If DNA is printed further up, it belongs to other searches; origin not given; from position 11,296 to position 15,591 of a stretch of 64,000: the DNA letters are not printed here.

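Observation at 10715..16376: DtxR-family regulator with iron-box-like palindrome preceding a 1330 aa double-activase / dehydratase-like fusion and a hypothetical protein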

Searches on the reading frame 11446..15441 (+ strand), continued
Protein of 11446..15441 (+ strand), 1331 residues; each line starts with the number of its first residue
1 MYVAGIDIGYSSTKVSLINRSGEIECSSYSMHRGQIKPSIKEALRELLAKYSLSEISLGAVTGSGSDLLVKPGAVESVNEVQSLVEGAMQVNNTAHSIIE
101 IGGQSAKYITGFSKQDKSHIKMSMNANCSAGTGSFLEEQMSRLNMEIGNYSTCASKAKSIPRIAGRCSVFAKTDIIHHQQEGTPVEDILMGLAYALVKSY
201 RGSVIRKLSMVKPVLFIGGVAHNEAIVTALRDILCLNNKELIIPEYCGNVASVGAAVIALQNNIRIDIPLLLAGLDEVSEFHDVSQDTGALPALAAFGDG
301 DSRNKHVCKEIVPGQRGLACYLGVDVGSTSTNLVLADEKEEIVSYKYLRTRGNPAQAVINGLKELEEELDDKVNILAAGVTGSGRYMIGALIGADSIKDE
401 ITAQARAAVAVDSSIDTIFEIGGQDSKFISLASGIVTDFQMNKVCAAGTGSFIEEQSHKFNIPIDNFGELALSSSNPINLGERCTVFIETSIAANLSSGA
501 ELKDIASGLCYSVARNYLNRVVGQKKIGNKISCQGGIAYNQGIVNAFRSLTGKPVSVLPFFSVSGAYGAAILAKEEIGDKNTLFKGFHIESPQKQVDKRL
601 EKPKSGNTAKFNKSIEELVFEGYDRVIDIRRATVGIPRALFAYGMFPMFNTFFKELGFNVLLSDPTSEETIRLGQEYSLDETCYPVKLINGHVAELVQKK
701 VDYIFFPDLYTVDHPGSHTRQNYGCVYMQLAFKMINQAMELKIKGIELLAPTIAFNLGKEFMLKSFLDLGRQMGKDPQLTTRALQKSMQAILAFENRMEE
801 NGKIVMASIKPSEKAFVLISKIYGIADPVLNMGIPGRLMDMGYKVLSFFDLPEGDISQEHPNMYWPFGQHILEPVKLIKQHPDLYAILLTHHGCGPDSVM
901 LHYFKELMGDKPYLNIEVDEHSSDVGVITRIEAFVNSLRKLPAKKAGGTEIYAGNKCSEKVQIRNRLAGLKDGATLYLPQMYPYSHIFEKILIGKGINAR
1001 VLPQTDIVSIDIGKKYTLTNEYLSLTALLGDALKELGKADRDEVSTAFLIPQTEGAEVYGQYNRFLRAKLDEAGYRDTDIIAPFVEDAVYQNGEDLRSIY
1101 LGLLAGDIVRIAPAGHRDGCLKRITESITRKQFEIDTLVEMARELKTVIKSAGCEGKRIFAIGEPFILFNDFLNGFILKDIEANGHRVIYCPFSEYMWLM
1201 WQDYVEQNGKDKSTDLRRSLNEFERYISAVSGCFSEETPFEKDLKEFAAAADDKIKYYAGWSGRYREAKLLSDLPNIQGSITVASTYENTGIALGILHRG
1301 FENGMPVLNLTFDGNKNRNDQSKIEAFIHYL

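Call 37: find_encoding_contigs(protein=P0115, flank=10000, max_places=1)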
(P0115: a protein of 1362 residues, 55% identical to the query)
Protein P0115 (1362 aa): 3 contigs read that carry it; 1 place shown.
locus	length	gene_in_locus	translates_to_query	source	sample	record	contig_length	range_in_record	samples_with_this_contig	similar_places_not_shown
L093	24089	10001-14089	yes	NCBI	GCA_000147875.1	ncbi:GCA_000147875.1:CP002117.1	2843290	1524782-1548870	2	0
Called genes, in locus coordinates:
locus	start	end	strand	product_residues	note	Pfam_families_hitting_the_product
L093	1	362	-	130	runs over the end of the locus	PF00085:Thioredoxin, PF00578:AhpC-TSA (weak), PF13098:Thioredoxin_2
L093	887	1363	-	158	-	PF12900:Pyridox_ox_2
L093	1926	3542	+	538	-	PF01368:DHH, PF07085:DRTGG, PF00571:CBS (weak), PF02833:DHHA2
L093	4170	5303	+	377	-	PF01497:Peripla_BP_2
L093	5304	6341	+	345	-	PF08100:Dimerisation (weak), PF00891:Methyltransf_2, PF08242:Methyltransf_12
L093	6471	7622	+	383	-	PF01497:Peripla_BP_2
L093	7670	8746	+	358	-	PF01032:FecCD, PF00950:ABC-3 (weak)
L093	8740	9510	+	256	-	PF02463:SMC_N, PF13175:AAA_15 (faint), PF13476:AAA_23, PF13555:AAA_29 (weak), PF00005:ABC_tran, PF13304:AAA_21 (weak)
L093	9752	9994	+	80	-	PF04023:FeoA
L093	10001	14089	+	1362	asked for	PF01869:BcrAD_BadFG, PF09989:DUF2229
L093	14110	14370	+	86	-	PF08859:DGC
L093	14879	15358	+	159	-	PF03551:PadR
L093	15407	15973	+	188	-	PF01980:TrmO_N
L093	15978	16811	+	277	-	PF02663:FmdE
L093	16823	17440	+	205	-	PF13489:Methyltransf_23 (weak), PF01209:Ubie_methyltran, PF05175:MTS (weak), PF01728:FtsJ (weak), PF13847:Methyltransf_31, PF08241:Methyltransf_11, PF08242:Methyltransf_12, PF13649:Methyltransf_25, +1 more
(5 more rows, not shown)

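Call 38: find_encoding_contigs(protein=P0018, flank=10000, max_places=1)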
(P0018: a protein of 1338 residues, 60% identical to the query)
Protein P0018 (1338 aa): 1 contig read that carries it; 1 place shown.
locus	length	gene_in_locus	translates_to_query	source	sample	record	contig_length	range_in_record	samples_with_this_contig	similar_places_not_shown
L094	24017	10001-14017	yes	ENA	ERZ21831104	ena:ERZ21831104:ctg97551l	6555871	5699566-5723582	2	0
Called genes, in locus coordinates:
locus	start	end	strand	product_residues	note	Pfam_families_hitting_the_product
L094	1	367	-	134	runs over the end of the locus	-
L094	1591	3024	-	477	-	PF14706:Tnp_DNA_bind, PF01609:DDE_Tnp_1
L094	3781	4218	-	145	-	PF21852:DUF6911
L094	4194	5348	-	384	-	PF24241:Deam_C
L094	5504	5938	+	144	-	-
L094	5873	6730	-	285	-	PF12796:Ank_2 (weak), PF13637:Ank_4, PF12796:Ank_2, PF13857:Ank_5, PF00023:Ank (weak), PF13606:Ank_3 (weak), PF13637:Ank_4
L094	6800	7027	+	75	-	-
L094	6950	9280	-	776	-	PF05593:RHS_repeat (faint), PF25023:TEN_YD-shell, PF07591:PT-HINT, PF13930:Endonuclea_NS_2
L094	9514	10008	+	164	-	PF22381:Staph_reg_Sar_Rot, PF22166:WHD_ArnR1 (weak), PF01047:MarR, PF01978:TrmB (faint), PF12802:MarR_2, PF13601:HTH_34 (weak), PF13463:HTH_27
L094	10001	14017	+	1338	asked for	PF00480:ROK (faint), PF01869:BcrAD_BadFG, PF02782:FGGY_C (faint), PF01869:BcrAD_BadFG, PF09989:DUF2229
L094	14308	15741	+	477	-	PF14706:Tnp_DNA_bind (weak), PF01609:DDE_Tnp_1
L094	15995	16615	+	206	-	PF13489:Methyltransf_23 (faint), PF01135:PCMT (weak), PF01209:Ubie_methyltran, PF13847:Methyltransf_31, PF08241:Methyltransf_11, PF08242:Methyltransf_12, PF13649:Methyltransf_25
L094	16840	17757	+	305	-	PF01297:ZnuA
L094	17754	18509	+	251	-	PF00005:ABC_tran, PF13304:AAA_21 (weak)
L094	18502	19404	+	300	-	PF00950:ABC-3, PF01032:FecCD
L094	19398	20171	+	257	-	PF00005:ABC_tran, PF02463:SMC_N, PF13304:AAA_21 (faint)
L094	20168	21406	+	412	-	PF01458:SUFBD_core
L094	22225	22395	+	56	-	PF13676:TIR_2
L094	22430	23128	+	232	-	PF13676:TIR_2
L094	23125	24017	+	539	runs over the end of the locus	PF13191:AAA_16 (weak), PF24883:NPHP3_N, PF13401:AAA_22 (weak)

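Call 45: search_protein_families(library=pfam, proteins=[L086:2698-3813:+, L035:20639-21685:-, L003:2794-4050:-, L091:16402-18222:+], max_evalue=0.001)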
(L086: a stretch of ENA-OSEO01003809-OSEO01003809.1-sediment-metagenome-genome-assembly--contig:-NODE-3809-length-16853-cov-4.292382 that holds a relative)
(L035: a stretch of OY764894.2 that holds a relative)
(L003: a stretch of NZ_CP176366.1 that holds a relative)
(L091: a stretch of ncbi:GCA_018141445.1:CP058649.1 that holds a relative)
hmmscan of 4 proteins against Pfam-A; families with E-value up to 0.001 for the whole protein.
L086:2698-3813:+ (371 aa): 2 families
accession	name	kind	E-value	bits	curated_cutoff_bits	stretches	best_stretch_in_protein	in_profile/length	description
PF02663.19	FmdE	-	1.9e-36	125.5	22.9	1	164-307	1-132/133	FmdE, Molybdenum formylmethanofuran dehydrogenase operon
PF01980.22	TrmO_N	-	5.8e-22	78.5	26.8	1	22-125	9-116/116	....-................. O N-terminal domain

L035:20639-21685:- (348 aa): 2 families
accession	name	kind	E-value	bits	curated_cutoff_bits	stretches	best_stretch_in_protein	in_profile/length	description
PF12833.13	HTH_18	-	3.4e-23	82.2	33.6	1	250-328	1-79/80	Helix-turn-helix domain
PF00165.29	HTH_AraC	-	1.1e-12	48.2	26.6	1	290-328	2-42/42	Bacterial regulatory helix-turn-helix proteins, AraC family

L003:2794-4050:- (418 aa): 1 family
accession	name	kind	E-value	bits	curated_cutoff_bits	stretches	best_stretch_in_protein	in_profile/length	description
PF01497.23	Peripla_BP_2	-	4.7e-23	82.3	27.5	1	125-354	7-231/235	Periplasmic binding protein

L091:16402-18222:+ (606 aa): 3 families
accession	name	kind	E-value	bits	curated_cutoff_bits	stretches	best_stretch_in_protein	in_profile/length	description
PF00005.33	ABC_tran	-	9.6e-29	101.2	25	1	370-519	1-137/137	ABC transporter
PF00664.28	ABC_membrane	-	2.3e-24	87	28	1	42-304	4-266/274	ABC transporter transmembrane region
PF02463.25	SMC_N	-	5e-09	36.3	40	1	379-560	23-210/220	RecF/RecN/SMC N terminal domain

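Call 53: search_protein_families(library=pfam, proteins=[L003:4569-5315:-, L003:5638-6099:+, L003:6380-7138:-, L003:8298-9461:-, L003:14038-14415:+, L003:14611-15099:+, L003:17276-18265:+, L003:18262-19017:+, L003:19446-20570:+, L003:20567-21382:+], max_evalue=0.0001)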
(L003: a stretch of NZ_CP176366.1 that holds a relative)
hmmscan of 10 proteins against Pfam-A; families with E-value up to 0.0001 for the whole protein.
L003:4569-5315:- (248 aa): 2 families
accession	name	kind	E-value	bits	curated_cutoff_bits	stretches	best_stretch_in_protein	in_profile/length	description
PF04016.18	DUF364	-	3.2e-42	144.1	23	1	104-236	2-140/147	Putative heavy-metal chelation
PF13938.11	DUF4213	-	1.1e-18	67.7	23.5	1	6-91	1-74/75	Putative heavy-metal chelation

L003:5638-6099:+ (153 aa): 3 families
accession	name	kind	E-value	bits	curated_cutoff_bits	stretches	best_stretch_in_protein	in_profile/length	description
PF01325.25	Fe_dep_repress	-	1.1e-16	61.2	26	1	28-85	3-60/60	Iron dependent repressor, N-terminal DNA binding domain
PF02742.21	Fe_dep_repr_C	-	8.6e-12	45.3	27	1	88-149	1-63/70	Iron dependent repressor, metal binding and dimerisation domain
PF13412.12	HTH_24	-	1.1e-06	28.5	21.9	1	38-77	8-47/48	Winged helix-turn-helix DNA-binding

L003:6380-7138:- (252 aa): 4 families
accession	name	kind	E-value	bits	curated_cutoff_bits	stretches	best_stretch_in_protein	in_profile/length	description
PF00005.33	ABC_tran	-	7.7e-32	111.2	25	1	2-147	2-137/137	ABC transporter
PF13304.12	AAA_21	-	5.1e-07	30.5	27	0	38-156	159-278/304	AAA domain, putative AbiEii toxin, Type IV TA system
PF02463.25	SMC_N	-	2.5e-05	24.3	40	0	101-180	122-200/220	RecF/RecN/SMC N terminal domain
PF13401.12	AAA_22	-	6.7e-05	23.6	27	0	13-175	7-121/130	AAA domain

L003:8298-9461:- (387 aa): 1 family
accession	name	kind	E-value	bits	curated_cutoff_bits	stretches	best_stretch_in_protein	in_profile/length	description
PF01497.23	Peripla_BP_2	-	1.4e-05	25.1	27.5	1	97-212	39-142/235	Periplasmic binding protein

L003:14038-14415:+ (125 aa): 1 family
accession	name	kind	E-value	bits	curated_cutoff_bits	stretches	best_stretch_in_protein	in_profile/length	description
PF08859.16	DGC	-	5.1e-31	107.3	27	1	16-121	1-106/106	DGC domain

L003:14611-15099:+ (162 aa): 1 family
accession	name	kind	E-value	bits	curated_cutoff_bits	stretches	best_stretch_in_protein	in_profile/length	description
PF03551.20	PadR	-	6.6e-17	61.7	27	1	25-92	1-71/75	Transcriptional regulator PadR-like family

L003:17276-18265:+ (329 aa): 4 families
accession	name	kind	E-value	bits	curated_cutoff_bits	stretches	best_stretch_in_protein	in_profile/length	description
PF00005.33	ABC_tran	-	6e-33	114.8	25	1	20-162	2-136/137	ABC transporter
PF13304.12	AAA_21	-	9.3e-09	36.2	27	0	138-195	241-298/304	AAA domain, putative AbiEii toxin, Type IV TA system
PF13732.12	DrrA1-3_C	-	1e-07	33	27.4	1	223-306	5-81/81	ATP-binding protein DrrA1-3-like, C-terminal domain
PF13175.12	AAA_15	-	1e-06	29.1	32.1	0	153-195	329-369/374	AAA ATPase domain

L003:18262-19017:+ (251 aa): 3 families
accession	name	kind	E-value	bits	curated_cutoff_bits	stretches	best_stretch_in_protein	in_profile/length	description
PF01061.29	ABC2_membrane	-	3.2e-36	125.3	26.9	1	7-217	2-210/211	ABC-2 type transporter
PF12698.13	ABC2_membrane_3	-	9.2e-16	58.3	31.6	1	55-241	158-345/347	ABC-2 family transporter protein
PF12730.13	ABC2_membrane_4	-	5.5e-05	23.6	27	0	15-159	5-151/179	ABC-2 family transporter protein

L003:19446-20570:+ (374 aa): 1 family
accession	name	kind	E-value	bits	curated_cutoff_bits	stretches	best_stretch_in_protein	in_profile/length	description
PF01497.23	Peripla_BP_2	-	2.9e-34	119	27.5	1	51-306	1-230/235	Periplasmic binding protein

L003:20567-21382:+ (271 aa): 6 families
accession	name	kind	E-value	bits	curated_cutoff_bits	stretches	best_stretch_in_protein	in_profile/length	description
PF13649.12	Methyltransf_25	-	6.3e-09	36.9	27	1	57-137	1-83/97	Methyltransferase domain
PF00398.26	RrnaAD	-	1.6e-08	34.4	24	1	42-106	19-81/263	Ribosomal RNA adenine dimethylase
PF02527.21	GidB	-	1e-07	32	27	1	52-115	46-112/184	rRNA small subunit methyltransferase G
PF08242.18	Methyltransf_12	-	1.5e-06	29.3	30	1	58-145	1-90/98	Methyltransferase domain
PF08241.18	Methyltransf_11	-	1.8e-05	25.7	21.2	1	58-133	1-72/95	Methyltransferase domain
PF13847.12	Methyltransf_31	-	3.9e-05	23.8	27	1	53-136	3-90/145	Methyltransferase domain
